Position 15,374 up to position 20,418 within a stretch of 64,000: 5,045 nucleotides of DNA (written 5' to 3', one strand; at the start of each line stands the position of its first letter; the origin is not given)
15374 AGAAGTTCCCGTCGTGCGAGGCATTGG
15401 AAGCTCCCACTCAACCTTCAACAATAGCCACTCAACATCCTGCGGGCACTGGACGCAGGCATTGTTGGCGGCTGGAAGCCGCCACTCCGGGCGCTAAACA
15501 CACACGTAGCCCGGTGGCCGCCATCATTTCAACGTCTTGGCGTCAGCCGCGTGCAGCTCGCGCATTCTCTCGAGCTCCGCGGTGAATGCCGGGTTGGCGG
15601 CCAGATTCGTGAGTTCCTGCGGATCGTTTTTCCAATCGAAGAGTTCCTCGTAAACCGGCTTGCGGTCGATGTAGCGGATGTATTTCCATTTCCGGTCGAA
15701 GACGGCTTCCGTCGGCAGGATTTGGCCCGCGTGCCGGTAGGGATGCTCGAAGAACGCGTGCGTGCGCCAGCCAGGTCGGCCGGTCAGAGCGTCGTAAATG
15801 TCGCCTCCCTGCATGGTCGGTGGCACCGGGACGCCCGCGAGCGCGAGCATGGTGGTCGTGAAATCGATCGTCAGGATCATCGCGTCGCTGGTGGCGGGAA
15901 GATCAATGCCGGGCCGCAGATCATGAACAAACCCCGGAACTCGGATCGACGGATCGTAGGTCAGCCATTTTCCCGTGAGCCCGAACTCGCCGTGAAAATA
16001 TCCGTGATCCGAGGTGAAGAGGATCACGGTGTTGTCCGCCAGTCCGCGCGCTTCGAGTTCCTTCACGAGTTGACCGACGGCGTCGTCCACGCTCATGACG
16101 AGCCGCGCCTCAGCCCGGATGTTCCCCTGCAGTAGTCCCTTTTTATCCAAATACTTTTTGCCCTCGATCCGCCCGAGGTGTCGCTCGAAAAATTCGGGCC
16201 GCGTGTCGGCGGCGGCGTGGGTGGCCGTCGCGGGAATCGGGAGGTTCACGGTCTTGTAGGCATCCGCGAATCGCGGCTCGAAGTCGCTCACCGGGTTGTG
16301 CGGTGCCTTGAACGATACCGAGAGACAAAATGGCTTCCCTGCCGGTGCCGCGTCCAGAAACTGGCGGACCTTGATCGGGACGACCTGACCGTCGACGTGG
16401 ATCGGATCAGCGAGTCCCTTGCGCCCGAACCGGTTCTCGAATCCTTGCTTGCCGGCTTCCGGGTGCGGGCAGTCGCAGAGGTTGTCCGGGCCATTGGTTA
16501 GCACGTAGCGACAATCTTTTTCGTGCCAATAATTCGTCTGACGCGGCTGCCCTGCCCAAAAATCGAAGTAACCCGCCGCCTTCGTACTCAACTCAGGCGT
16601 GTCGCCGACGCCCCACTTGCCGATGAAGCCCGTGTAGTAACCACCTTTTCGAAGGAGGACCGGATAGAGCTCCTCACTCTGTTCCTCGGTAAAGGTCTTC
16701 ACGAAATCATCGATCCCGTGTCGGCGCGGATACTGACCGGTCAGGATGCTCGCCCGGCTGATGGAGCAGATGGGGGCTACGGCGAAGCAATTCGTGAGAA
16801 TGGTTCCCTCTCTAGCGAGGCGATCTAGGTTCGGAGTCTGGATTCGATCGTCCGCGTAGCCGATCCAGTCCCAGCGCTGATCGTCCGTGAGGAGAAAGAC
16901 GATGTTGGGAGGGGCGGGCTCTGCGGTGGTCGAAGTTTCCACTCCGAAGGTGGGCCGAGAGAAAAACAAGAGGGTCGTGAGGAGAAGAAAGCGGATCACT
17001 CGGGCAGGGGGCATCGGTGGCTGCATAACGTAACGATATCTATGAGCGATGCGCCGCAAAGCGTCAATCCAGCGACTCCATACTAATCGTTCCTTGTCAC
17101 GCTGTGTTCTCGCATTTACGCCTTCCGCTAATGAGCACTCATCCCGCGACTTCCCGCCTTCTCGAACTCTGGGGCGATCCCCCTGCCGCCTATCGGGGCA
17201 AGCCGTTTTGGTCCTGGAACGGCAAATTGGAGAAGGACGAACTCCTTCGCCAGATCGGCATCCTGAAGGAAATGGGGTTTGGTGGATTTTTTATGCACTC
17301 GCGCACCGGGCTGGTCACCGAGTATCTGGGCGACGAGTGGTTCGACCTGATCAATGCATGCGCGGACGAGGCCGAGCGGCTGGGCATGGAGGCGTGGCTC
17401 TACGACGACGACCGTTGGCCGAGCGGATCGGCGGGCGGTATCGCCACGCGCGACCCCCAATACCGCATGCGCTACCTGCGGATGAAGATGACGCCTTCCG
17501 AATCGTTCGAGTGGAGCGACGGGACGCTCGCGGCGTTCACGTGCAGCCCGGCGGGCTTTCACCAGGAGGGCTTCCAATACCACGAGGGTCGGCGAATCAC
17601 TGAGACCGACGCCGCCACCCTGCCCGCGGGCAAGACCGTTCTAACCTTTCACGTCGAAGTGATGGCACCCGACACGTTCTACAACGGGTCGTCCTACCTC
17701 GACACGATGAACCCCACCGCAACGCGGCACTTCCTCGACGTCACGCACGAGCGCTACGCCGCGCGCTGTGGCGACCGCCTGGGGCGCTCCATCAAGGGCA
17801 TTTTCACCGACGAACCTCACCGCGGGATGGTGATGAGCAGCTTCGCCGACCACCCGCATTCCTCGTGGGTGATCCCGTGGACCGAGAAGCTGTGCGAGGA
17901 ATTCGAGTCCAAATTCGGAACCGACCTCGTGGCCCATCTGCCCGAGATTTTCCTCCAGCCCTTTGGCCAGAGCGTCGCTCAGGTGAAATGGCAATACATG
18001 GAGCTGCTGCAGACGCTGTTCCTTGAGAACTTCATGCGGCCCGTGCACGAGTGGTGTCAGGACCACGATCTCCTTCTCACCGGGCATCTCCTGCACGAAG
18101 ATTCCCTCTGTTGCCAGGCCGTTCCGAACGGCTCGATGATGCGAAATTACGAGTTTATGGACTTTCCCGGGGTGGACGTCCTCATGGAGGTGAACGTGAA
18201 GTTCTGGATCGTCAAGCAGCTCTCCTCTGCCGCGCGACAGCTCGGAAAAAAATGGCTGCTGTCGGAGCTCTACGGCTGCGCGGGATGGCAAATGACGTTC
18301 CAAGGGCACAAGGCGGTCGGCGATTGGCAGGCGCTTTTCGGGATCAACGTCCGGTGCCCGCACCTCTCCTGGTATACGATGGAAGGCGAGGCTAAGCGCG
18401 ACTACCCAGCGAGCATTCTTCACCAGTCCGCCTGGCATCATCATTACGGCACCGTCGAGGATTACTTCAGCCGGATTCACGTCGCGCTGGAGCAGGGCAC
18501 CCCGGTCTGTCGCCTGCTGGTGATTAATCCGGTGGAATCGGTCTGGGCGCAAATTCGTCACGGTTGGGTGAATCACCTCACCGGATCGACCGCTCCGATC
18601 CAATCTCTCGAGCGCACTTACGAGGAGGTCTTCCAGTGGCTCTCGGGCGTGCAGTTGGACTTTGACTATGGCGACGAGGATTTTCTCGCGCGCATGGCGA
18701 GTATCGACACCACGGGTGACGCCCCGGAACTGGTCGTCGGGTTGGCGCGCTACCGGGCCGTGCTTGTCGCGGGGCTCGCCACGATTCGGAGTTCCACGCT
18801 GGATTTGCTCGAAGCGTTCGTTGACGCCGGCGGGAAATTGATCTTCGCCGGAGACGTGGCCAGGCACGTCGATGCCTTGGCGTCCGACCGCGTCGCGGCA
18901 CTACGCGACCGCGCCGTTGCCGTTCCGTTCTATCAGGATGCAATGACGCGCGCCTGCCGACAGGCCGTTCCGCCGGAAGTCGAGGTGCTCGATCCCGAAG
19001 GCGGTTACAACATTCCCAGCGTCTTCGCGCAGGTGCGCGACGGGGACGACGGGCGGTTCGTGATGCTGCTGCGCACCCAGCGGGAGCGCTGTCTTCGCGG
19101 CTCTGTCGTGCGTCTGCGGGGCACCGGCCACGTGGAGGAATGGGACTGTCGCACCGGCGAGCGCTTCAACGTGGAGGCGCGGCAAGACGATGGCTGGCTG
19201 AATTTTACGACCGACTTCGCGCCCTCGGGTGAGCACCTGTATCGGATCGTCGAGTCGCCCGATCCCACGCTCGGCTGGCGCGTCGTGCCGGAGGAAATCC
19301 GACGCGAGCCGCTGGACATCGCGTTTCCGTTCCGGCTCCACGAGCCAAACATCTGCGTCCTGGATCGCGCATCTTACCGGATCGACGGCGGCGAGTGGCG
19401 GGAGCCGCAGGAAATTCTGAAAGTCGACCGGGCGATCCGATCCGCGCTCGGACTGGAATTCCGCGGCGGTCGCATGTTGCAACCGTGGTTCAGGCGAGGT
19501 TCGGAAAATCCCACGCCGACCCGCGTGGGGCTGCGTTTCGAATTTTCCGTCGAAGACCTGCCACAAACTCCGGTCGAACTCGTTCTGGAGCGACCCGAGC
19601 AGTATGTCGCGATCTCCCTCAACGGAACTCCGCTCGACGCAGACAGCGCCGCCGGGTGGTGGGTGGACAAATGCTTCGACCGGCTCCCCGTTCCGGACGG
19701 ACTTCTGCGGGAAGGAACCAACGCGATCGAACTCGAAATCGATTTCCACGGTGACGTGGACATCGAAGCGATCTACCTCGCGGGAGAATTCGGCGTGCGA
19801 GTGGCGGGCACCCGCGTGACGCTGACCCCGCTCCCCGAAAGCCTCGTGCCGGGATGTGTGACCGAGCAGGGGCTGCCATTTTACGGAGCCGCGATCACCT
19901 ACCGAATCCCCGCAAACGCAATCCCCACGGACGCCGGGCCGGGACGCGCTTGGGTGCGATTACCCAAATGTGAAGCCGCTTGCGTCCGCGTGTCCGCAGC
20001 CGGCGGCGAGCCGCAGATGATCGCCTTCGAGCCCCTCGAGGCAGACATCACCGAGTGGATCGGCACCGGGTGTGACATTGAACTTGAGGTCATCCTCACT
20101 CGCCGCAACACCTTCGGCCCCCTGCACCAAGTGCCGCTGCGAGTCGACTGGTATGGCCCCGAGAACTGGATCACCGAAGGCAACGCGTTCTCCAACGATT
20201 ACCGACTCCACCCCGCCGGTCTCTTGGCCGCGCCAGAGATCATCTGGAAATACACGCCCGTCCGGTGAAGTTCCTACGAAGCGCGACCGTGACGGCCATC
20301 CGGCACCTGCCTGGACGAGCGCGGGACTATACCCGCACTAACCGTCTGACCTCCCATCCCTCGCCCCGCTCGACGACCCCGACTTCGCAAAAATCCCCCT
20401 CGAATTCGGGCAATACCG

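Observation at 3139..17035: Recurrent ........(TT) motif in four 5' regions around a LacI regulator: candidate regulon signature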

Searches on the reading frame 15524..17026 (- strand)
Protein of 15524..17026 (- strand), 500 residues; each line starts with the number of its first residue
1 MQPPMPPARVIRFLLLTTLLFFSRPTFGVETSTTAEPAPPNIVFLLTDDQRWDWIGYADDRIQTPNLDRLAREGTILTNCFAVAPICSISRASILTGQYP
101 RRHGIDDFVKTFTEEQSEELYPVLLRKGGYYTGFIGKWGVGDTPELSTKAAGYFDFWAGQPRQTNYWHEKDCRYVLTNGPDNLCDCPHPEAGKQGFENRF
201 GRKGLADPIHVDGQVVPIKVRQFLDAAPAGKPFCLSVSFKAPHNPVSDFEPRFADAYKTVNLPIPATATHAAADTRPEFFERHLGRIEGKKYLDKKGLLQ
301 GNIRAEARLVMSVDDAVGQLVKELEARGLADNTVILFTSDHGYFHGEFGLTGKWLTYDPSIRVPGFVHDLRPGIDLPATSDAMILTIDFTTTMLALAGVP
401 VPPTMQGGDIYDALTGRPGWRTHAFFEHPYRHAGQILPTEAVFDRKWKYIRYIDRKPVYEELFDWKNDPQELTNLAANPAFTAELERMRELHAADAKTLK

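Call 14: search_protein_families(library=pfam, proteins=[window:15524-17026:-])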
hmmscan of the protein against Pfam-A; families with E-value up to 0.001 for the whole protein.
window:15524-17026:- (500 aa): 3 families
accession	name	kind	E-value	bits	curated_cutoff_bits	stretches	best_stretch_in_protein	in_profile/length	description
PF00884.28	Sulfatase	-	2.8e-47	162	25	1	40-399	1-301/301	Sulfatase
PF16347.10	SGSH_C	-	7.8e-21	75.3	29.3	1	346-489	1-145/154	N-sulphoglucosamine sulphohydrolase, C-terminal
PF01663.27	Phosphodiest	-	2.1e-14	54.4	23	2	47-108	6-65/342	Type I phosphodiesterase / nucleotide pyrophosphatase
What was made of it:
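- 15524..17026 (-): Sulfatase-2 (target), intact. Pfam Sulfatase and SGSH_C (call 14).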

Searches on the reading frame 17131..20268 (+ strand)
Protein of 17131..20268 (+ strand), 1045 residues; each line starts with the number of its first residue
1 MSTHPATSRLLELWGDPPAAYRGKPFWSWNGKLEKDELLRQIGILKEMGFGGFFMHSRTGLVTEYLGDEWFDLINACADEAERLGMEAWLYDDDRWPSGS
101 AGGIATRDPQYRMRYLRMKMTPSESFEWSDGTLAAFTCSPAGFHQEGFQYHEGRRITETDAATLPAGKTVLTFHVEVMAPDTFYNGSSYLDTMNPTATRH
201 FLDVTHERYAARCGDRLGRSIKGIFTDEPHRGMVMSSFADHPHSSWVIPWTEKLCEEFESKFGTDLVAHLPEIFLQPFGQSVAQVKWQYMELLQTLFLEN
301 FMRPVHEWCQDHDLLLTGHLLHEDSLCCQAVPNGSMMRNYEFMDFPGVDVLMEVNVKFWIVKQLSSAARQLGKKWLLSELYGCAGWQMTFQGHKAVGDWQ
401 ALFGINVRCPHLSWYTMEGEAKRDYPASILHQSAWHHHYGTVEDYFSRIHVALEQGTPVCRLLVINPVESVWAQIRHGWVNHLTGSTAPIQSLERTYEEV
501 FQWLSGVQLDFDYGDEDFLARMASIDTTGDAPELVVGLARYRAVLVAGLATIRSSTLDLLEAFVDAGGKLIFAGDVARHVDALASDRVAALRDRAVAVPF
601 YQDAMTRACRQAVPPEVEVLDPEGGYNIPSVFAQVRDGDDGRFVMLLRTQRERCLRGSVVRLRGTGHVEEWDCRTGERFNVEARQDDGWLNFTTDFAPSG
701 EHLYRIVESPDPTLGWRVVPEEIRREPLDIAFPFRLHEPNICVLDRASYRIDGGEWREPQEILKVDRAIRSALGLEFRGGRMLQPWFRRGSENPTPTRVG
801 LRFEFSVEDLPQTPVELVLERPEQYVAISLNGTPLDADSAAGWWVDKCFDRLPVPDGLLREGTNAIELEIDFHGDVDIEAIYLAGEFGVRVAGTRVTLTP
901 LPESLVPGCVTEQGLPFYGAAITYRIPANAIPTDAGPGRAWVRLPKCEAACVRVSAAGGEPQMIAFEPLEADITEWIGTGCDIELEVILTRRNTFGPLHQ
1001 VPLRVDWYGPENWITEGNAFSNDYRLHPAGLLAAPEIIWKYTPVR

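Call 14: search_protein_families(library=pfam, proteins=[window:17131-20268:+])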
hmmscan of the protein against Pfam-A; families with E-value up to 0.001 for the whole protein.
window:17131-20268:+ (1045 aa): 1 family
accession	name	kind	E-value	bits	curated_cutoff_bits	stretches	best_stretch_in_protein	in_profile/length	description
PF17132.9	Glyco_hydro_106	-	1.5e-07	30.7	29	0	16-98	2-92/743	alpha-L-rhamnosidase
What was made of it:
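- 17131..20268 (+): 1045-aa GH106-like protein (target), intact. Weak Pfam Glyco_hydro_106 match at the N-terminus only (call 14).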
